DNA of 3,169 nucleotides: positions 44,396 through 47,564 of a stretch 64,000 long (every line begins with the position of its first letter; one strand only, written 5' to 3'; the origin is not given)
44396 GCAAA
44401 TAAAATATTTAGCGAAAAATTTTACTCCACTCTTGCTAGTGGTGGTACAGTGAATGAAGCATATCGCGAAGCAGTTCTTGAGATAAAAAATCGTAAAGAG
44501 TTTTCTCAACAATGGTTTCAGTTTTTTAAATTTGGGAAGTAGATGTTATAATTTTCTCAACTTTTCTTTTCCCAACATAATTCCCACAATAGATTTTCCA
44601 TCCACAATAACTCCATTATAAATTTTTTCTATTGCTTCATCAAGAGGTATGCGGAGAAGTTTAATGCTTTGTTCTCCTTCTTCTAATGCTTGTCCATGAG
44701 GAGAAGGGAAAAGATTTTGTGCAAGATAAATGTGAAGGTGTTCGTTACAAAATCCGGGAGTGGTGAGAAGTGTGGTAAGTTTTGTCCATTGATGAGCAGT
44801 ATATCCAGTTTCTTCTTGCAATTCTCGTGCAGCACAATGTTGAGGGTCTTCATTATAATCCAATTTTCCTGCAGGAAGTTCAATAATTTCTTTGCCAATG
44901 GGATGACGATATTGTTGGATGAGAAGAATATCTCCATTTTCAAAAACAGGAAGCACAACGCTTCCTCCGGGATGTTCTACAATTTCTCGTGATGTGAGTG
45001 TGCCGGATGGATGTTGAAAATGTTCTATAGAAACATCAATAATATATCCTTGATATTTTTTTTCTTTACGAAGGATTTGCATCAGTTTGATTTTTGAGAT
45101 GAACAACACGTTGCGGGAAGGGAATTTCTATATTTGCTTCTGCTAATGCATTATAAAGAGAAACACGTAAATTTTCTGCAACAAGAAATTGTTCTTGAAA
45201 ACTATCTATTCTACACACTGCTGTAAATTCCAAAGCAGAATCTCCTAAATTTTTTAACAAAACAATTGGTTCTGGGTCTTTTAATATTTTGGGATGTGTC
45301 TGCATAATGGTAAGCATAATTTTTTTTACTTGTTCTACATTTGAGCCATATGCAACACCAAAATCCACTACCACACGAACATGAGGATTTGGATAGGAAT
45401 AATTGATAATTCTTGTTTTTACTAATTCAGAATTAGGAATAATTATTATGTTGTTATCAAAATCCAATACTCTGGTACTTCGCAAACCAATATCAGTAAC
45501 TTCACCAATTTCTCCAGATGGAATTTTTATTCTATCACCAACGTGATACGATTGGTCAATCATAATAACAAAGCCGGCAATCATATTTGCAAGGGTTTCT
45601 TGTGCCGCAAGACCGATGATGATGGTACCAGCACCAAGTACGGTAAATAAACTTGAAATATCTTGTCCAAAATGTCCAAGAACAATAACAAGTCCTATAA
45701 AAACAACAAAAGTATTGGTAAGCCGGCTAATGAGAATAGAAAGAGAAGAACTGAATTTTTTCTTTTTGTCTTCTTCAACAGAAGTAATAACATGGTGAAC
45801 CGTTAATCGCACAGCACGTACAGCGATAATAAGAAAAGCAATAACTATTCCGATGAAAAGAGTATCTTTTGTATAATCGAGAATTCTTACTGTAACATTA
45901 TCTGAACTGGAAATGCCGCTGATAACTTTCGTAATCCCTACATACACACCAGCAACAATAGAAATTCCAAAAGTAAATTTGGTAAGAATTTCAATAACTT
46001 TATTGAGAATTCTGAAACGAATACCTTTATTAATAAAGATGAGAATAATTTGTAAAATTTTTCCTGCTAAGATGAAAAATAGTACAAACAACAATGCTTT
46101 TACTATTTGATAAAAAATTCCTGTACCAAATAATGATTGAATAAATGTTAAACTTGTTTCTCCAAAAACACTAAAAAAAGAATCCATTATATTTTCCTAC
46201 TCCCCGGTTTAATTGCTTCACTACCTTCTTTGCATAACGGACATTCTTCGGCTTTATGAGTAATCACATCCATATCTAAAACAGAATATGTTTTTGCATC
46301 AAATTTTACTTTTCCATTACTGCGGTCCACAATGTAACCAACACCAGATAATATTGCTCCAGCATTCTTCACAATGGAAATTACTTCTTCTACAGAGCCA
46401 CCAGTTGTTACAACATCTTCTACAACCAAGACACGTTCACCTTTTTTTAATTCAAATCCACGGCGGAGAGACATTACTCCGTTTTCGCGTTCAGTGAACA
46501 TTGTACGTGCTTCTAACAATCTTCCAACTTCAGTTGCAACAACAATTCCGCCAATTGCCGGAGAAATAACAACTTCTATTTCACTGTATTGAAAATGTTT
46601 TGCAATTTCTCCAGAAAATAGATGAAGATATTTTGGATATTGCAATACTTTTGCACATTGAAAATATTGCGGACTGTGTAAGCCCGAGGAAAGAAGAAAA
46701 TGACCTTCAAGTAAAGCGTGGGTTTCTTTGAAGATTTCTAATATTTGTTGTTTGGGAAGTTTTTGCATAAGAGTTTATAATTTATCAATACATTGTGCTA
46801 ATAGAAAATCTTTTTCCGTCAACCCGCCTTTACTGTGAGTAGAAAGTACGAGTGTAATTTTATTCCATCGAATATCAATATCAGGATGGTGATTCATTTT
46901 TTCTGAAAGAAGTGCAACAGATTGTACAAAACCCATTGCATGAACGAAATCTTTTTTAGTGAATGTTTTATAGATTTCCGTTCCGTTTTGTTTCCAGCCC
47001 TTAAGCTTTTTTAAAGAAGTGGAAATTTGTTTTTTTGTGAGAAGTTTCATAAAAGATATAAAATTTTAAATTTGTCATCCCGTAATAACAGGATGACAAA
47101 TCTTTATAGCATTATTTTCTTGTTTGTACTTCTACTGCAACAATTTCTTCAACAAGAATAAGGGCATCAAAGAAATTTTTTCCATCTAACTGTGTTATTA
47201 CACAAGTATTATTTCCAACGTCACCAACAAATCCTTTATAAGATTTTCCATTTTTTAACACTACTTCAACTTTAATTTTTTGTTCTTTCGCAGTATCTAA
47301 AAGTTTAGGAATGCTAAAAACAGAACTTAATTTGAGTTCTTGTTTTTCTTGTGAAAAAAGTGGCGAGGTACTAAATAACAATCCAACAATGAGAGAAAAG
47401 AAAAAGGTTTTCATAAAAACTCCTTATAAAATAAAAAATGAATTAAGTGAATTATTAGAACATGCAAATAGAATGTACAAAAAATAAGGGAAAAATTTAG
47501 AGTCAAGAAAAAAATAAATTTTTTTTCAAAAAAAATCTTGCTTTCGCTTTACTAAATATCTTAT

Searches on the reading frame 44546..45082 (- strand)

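Call 12: search_protein_families(library=pfam, proteins=[window:44546-45082:-], max_evalue=0.001)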
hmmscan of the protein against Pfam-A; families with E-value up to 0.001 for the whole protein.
window:44546-45082:- (178 aa): 1 family
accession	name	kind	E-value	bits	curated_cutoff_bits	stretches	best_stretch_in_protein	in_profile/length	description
PF00293.34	NUDIX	-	3.3e-16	59.9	21.1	1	42-150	6-118/134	NUDIX domain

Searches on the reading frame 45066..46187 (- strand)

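Call 12: search_protein_families(library=pfam, proteins=[window:45066-46187:-], max_evalue=0.001)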
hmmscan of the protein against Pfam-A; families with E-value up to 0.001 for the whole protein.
window:45066-46187:- (373 aa): 3 families
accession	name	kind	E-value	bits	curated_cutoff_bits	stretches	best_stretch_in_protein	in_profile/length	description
PF00924.24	MS_channel_2nd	-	1.1e-20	73.9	20.2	1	198-264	2-67/68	Mechanosensitive ion channel, beta-domain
PF21082.3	MS_channel_3rd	-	1.7e-16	60.8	21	1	272-355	1-88/88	Mechanosensitive ion channel MscS, C-terminal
PF21088.3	MS_channel_1st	-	4.7e-06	26.9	23.1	1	158-196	4-42/42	Mechanosensitive ion channel, transmembrane helices 2/3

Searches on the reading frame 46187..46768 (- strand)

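Call 13: search_protein_families(library=pfam, proteins=[window:46187-46768:-], max_evalue=0.001)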
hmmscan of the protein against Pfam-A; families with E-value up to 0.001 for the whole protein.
window:46187-46768:- (193 aa): 1 family
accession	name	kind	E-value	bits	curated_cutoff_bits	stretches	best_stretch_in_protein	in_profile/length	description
PF00156.33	Pribosyltran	-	9.4e-12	45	26.3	1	57-169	21-149/158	Phosphoribosyl transferase domain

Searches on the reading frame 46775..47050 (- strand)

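Call 13: search_protein_families(library=pfam, proteins=[window:46775-47050:-], max_evalue=0.001)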
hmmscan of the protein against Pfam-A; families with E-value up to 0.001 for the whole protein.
window:46775-47050:- (91 aa): 1 family
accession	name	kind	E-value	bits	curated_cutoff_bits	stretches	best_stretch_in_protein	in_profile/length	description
PF01329.24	Pterin_4a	-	3.3e-31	107.7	26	1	3-91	2-91/91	Pterin 4 alpha carbinolamine dehydratase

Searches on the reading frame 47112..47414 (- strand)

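Call 13: search_protein_families(library=pfam, proteins=[window:47112-47414:-], max_evalue=0.001)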
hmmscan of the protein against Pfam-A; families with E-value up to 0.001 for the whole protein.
window:47112-47414:- (100 aa): 0 families

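Call 42: search_protein_families(library=pfam, proteins=[window:47112-47414:-], max_evalue=0.01)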
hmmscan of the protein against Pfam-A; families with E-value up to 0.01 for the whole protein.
window:47112-47414:- (100 aa): 1 family
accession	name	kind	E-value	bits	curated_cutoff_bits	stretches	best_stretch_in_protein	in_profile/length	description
PF17209.9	Hfq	-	0.0048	16.9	27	1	38-73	5-40/64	Hfq protein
